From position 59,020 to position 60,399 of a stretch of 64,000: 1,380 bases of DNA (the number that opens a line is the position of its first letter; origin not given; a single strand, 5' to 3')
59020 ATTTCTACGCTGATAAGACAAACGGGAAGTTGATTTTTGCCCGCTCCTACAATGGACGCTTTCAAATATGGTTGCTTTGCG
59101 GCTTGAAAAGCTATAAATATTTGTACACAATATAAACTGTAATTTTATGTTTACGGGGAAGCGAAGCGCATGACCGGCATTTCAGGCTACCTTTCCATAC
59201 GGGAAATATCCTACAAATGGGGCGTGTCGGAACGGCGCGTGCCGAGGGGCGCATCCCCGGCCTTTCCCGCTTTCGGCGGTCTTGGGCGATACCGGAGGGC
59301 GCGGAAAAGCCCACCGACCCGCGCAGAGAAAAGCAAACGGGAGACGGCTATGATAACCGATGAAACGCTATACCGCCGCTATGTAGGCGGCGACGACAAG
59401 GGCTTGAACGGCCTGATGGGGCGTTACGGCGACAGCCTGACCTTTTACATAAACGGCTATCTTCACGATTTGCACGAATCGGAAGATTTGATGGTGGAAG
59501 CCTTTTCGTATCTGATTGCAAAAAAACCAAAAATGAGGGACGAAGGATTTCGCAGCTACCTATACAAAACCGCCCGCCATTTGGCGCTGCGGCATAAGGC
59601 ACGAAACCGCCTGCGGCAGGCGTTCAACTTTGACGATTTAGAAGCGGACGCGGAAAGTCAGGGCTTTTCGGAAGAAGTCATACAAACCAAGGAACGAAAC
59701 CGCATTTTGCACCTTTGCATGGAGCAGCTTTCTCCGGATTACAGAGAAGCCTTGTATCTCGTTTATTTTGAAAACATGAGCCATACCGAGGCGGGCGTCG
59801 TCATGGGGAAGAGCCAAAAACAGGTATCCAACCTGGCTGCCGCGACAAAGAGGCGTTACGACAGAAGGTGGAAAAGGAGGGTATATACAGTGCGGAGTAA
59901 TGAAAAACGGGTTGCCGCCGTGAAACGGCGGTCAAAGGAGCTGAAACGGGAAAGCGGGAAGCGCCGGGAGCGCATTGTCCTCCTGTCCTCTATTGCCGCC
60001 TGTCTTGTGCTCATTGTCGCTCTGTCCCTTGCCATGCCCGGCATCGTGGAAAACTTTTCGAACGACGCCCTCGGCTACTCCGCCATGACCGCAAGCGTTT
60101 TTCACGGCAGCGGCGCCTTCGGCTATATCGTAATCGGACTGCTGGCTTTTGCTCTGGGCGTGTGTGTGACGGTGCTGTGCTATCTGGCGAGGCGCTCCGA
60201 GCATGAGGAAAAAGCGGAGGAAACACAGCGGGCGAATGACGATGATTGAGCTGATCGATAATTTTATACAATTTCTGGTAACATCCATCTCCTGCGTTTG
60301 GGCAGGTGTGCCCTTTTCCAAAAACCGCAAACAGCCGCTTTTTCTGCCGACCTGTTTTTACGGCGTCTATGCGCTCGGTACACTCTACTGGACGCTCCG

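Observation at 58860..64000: AT-richer island after a strong terminator in which most genes are frameshifted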

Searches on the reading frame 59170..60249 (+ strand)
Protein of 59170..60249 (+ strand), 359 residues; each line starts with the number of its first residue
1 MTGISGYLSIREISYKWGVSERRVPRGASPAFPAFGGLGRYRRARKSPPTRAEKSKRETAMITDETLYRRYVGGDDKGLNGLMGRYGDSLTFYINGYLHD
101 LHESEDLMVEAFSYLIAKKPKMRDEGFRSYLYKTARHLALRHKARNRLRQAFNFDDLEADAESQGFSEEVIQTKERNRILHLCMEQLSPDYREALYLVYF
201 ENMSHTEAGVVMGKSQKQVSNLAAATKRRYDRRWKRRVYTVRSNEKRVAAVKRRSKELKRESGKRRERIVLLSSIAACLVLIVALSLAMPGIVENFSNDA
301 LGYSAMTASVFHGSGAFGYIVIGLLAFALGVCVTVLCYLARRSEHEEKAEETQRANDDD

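Call 9: search_protein_families(library=pfam, proteins=[window:59170-60246:+], max_evalue=0.01)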
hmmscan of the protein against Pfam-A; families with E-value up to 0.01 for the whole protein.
window:59170-60246:+ (359 aa): 5 families
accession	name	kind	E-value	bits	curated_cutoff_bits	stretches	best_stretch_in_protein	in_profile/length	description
PF08281.18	Sigma70_r4_2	-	1.8e-10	40.7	25.7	1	178-223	2-47/54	Sigma-70, region 4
PF04545.22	Sigma70_r4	-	4e-07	29.9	24.1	1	183-222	1-40/50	Sigma-70, region 4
PF04542.20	Sigma70_r2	-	4.2e-07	30.1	24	1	83-147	2-69/71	Sigma-70 region 2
PF22233.2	PhyR_sigma-like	-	0.00014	22.1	27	1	185-225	2-42/50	Response regulator PhyR, sigma-like domain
PF09716.15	ETRAMP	-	0.0051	17.2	29.1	0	243-288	29-72/81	Malarial early transcribed membrane protein (ETRAMP)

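Call 21: list_cluster_members(proteins=[window:59170-60249:+, window:59350-60249:+, window:60203-60838:+, window:60855-61376:+, window:61973-62995:+, window:61644-61940:+, window:57921-58793:+, window:57239-57943:+])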
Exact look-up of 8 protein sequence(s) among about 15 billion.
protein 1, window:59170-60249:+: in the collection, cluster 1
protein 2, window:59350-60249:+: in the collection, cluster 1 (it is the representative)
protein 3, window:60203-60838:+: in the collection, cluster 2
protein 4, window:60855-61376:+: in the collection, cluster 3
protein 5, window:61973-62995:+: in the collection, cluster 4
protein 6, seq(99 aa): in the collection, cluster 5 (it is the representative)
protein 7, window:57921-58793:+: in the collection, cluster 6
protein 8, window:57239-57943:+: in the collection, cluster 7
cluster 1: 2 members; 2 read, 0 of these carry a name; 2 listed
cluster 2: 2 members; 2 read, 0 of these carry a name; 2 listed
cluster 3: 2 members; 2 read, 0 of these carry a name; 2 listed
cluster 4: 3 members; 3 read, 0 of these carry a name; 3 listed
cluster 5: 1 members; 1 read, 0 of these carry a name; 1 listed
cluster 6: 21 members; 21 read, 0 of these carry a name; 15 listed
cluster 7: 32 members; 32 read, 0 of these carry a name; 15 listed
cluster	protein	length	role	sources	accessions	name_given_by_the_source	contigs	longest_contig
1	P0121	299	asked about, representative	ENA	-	-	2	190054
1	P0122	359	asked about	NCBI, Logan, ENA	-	-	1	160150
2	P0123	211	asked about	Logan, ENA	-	-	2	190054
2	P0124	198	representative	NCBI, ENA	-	-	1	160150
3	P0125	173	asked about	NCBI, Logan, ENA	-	-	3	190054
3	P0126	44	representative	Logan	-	-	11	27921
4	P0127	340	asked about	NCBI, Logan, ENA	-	-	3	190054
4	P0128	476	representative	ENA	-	-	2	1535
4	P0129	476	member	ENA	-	-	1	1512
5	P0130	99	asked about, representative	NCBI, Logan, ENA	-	-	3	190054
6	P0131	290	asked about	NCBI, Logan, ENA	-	-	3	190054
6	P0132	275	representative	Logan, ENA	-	-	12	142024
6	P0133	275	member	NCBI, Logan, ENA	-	-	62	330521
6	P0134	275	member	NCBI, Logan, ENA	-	-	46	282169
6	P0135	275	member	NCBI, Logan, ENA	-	-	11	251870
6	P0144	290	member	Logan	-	-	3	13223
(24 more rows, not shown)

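Call 23: find_encoding_contigs(protein=P0133, flank=10000, max_places=8)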
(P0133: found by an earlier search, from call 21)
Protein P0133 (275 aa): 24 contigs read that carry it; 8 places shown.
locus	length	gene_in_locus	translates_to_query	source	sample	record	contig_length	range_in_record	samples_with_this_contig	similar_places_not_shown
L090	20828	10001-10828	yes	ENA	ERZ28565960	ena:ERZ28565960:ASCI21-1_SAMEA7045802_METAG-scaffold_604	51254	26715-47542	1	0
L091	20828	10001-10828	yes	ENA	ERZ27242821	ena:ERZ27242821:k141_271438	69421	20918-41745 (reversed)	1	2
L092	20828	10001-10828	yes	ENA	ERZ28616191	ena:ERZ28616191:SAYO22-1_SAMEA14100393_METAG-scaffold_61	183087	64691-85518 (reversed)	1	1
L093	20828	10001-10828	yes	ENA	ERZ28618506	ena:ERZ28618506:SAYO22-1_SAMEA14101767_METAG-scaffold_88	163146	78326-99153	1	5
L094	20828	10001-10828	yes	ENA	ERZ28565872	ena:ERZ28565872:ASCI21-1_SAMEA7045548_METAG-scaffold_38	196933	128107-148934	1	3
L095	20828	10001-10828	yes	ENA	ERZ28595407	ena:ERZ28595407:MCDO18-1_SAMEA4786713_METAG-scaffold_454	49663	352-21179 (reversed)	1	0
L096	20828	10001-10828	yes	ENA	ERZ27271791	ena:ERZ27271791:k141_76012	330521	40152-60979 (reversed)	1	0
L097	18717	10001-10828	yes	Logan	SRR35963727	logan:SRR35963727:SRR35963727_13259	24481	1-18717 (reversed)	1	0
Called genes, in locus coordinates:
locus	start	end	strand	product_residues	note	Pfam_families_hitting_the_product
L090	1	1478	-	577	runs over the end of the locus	PF13240:Zn_Ribbon_1, PF13248:Zn_ribbon_3 (weak)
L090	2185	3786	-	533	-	PF00196:GerE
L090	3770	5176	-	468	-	PF13416:SBP_bac_8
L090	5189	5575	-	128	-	-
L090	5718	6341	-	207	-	PF00072:Response_reg, PF00196:GerE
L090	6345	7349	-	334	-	-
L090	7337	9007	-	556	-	PF16927:HisKA_7TM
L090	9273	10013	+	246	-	PF00702:Hydrolase, PF13419:HAD_2, PF13242:Hydrolase_like (weak)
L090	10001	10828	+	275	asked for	PF12801:Fer4_5 (faint), PF00037:Fer4 (faint), PF12838:Fer4_7 (faint), PF13237:Fer4_10, PF13187:Fer4_9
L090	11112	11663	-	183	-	PF01381:HTH_3, PF12844:HTH_19 (weak), PF13560:HTH_31, PF01050:MannoseP_isomer (weak), PF07883:Cupin_2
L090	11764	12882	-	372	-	-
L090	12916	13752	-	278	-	PF03807:F420_oxidored, PF14748:P5CR_dimer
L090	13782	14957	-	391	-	PF01321:Creatinase_N, PF00557:Peptidase_M24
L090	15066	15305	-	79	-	-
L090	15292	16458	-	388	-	PF01979:Amidohydro_1, PF07969:Amidohydro_3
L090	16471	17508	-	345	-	PF00005:ABC_tran, PF08352:oligo_HPY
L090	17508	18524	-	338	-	PF00005:ABC_tran, PF08352:oligo_HPY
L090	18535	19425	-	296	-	PF12911:OppC_N, PF00528:BPD_transp_1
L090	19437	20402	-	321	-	PF19300:BPD_transp_1_N, PF00528:BPD_transp_1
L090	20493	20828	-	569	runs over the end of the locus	PF00496:SBP_bac_5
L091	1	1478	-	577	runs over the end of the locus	PF13240:Zn_Ribbon_1, PF13248:Zn_ribbon_3 (weak)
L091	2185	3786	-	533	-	PF00196:GerE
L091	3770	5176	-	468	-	PF13416:SBP_bac_8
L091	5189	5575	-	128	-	-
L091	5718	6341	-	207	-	PF00072:Response_reg, PF00196:GerE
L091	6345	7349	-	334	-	-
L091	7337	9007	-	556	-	PF16927:HisKA_7TM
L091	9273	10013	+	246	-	PF00702:Hydrolase, PF13419:HAD_2, PF13242:Hydrolase_like (weak)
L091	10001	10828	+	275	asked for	PF12801:Fer4_5 (faint), PF00037:Fer4 (faint), PF12838:Fer4_7 (faint), PF13237:Fer4_10, PF13187:Fer4_9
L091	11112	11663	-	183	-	PF01381:HTH_3, PF12844:HTH_19 (weak), PF13560:HTH_31, PF01050:MannoseP_isomer (weak), PF07883:Cupin_2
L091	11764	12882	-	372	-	-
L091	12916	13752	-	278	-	PF03807:F420_oxidored, PF14748:P5CR_dimer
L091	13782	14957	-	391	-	PF01321:Creatinase_N, PF00557:Peptidase_M24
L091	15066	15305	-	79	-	-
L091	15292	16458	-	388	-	PF01979:Amidohydro_1, PF07969:Amidohydro_3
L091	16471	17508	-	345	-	PF00005:ABC_tran, PF08352:oligo_HPY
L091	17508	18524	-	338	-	PF00005:ABC_tran, PF08352:oligo_HPY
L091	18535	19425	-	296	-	PF12911:OppC_N, PF00528:BPD_transp_1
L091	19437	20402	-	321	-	PF19300:BPD_transp_1_N, PF00528:BPD_transp_1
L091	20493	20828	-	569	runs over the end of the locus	PF00496:SBP_bac_5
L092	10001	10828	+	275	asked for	PF12801:Fer4_5 (faint), PF00037:Fer4 (faint), PF12838:Fer4_7 (faint), PF13237:Fer4_10, PF13187:Fer4_9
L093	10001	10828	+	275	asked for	PF12801:Fer4_5 (faint), PF00037:Fer4 (faint), PF12838:Fer4_7 (faint), PF13237:Fer4_10, PF13187:Fer4_9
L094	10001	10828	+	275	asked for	PF12801:Fer4_5 (faint), PF00037:Fer4 (faint), PF12838:Fer4_7 (faint), PF13237:Fer4_10, PF13187:Fer4_9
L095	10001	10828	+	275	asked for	PF12801:Fer4_5 (faint), PF00037:Fer4 (faint), PF12838:Fer4_7 (faint), PF13237:Fer4_10, PF13187:Fer4_9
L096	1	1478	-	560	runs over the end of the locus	PF13240:Zn_Ribbon_1, PF13248:Zn_ribbon_3 (weak)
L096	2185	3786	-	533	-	PF00196:GerE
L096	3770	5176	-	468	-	PF13416:SBP_bac_8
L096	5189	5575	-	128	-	-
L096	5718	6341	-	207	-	PF00072:Response_reg, PF00196:GerE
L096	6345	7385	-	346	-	-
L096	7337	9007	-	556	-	PF16927:HisKA_7TM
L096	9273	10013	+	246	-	PF00702:Hydrolase, PF13419:HAD_2, PF13242:Hydrolase_like (weak)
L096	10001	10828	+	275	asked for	PF12801:Fer4_5 (faint), PF00037:Fer4 (faint), PF12838:Fer4_7 (faint), PF13237:Fer4_10, PF13187:Fer4_9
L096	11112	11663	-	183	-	PF01381:HTH_3, PF12844:HTH_19 (weak), PF13560:HTH_31, PF01050:MannoseP_isomer (weak), PF07883:Cupin_2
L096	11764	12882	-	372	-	-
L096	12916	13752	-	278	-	PF03807:F420_oxidored, PF14748:P5CR_dimer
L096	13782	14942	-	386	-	PF01321:Creatinase_N, PF00557:Peptidase_M24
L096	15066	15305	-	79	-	-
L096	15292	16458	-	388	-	PF01979:Amidohydro_1, PF07969:Amidohydro_3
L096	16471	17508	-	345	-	PF00005:ABC_tran, PF08352:oligo_HPY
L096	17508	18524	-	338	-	PF00005:ABC_tran, PF08352:oligo_HPY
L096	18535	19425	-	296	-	PF12911:OppC_N, PF00528:BPD_transp_1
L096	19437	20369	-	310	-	PF19300:BPD_transp_1_N (weak), PF00528:BPD_transp_1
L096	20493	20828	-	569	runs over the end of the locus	PF00496:SBP_bac_5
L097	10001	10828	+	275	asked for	PF12801:Fer4_5 (faint), PF00037:Fer4 (faint), PF12838:Fer4_7 (faint), PF13237:Fer4_10, PF13187:Fer4_9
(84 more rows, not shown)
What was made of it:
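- Tried and rejected: The empty site was found instead through cluster members of Fer4 (calls 21, 23).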

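Call 24: find_encoding_contigs(protein=P0126, flank=10000, max_places=6)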
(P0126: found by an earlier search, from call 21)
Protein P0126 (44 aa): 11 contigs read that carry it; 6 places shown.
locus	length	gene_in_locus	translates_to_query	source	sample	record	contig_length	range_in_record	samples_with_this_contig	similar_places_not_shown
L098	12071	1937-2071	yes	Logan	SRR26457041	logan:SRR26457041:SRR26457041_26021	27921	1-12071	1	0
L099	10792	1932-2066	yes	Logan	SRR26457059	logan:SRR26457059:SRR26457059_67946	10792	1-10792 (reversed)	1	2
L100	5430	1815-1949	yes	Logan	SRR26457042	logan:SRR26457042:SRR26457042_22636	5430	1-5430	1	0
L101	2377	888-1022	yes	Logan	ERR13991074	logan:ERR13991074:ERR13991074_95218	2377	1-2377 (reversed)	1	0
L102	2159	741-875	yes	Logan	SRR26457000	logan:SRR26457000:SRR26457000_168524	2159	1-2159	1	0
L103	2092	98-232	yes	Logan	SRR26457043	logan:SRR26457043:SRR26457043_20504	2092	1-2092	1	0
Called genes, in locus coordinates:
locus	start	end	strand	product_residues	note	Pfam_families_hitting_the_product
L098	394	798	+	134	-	PF04542:Sigma70_r2 (weak)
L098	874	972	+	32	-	-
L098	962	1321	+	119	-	-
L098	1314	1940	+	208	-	-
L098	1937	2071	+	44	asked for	-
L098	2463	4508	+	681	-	PF07944:Beta-AFase-like_GH127_cat (faint)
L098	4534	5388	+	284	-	PF01263:Aldose_epim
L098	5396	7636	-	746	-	PF12833:HTH_18, PF00165:HTH_AraC (weak)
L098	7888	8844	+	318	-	PF00528:BPD_transp_1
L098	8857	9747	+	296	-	PF00528:BPD_transp_1 (weak)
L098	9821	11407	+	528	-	PF01547:SBP_bac_1, PF13416:SBP_bac_8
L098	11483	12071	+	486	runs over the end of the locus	PF04616:Glyco_hydro_43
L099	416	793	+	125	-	PF04542:Sigma70_r2 (weak)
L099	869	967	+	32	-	-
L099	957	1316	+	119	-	-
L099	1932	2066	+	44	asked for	-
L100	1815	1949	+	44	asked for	-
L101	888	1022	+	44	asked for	-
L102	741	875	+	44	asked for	-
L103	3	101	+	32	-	?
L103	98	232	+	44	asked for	-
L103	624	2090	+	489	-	?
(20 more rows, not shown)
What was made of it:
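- An unrelated lineage shows a differently decayed copy (L098-L103; call 24).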

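Call 25: find_encoding_contigs(protein=P0128, flank=10000, max_places=4)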
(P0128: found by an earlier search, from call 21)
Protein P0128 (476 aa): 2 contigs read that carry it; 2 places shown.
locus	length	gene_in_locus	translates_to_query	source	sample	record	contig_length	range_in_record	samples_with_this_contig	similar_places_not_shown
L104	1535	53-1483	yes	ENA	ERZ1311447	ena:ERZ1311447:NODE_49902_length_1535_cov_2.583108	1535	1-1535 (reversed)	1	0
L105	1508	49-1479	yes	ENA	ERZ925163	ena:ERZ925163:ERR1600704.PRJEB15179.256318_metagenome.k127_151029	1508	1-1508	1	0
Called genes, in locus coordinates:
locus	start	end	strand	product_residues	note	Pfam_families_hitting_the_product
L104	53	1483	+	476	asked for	PF19789:DUF6273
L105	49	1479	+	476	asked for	PF19789:DUF6273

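Call 59: find_encoding_contigs(protein=P0144, flank=10000, max_places=5)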
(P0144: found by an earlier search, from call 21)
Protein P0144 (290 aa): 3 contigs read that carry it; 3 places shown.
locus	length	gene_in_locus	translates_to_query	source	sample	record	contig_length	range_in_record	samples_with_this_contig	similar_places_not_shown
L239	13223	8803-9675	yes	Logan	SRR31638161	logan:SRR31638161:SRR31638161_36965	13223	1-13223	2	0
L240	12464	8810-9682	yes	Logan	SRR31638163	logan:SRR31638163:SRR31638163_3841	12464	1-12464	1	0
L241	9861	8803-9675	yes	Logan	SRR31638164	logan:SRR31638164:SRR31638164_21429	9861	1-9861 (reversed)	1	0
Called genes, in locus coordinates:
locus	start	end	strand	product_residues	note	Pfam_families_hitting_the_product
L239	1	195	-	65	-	?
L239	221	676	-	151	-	-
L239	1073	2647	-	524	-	PF00196:GerE (weak)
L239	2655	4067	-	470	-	PF13416:SBP_bac_8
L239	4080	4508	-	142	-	-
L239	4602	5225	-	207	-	PF00072:Response_reg, PF00196:GerE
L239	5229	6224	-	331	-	-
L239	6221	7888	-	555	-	PF16927:HisKA_7TM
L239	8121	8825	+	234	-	PF00702:Hydrolase, PF13419:HAD_2, PF13242:Hydrolase_like (weak)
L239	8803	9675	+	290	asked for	PF12801:Fer4_5 (faint), PF00037:Fer4 (faint), PF12838:Fer4_7 (faint), PF13187:Fer4_9 (weak), PF13237:Fer4_10 (weak)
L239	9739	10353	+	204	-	-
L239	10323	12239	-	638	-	PF00724:Oxidored_FMN, PF13434:Lys_Orn_oxgnase (faint), PF03486:HI0933_like (weak), PF07992:Pyr_redox_2, PF12831:FAD_oxidored, PF13450:NAD_binding_8 (weak), PF13738:Pyr_redox_3, PF00070:Pyr_redox, +5 more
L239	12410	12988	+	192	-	PF00440:TetR_N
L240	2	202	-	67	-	?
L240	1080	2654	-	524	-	PF00196:GerE (weak)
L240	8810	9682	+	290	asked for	PF12801:Fer4_5 (faint), PF00037:Fer4 (faint), PF12838:Fer4_7 (faint), PF13187:Fer4_9 (weak), PF13237:Fer4_10 (weak)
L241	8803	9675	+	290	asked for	PF12801:Fer4_5 (faint), PF00037:Fer4 (faint), PF12838:Fer4_7 (faint), PF13187:Fer4_9 (weak), PF13237:Fer4_10 (weak)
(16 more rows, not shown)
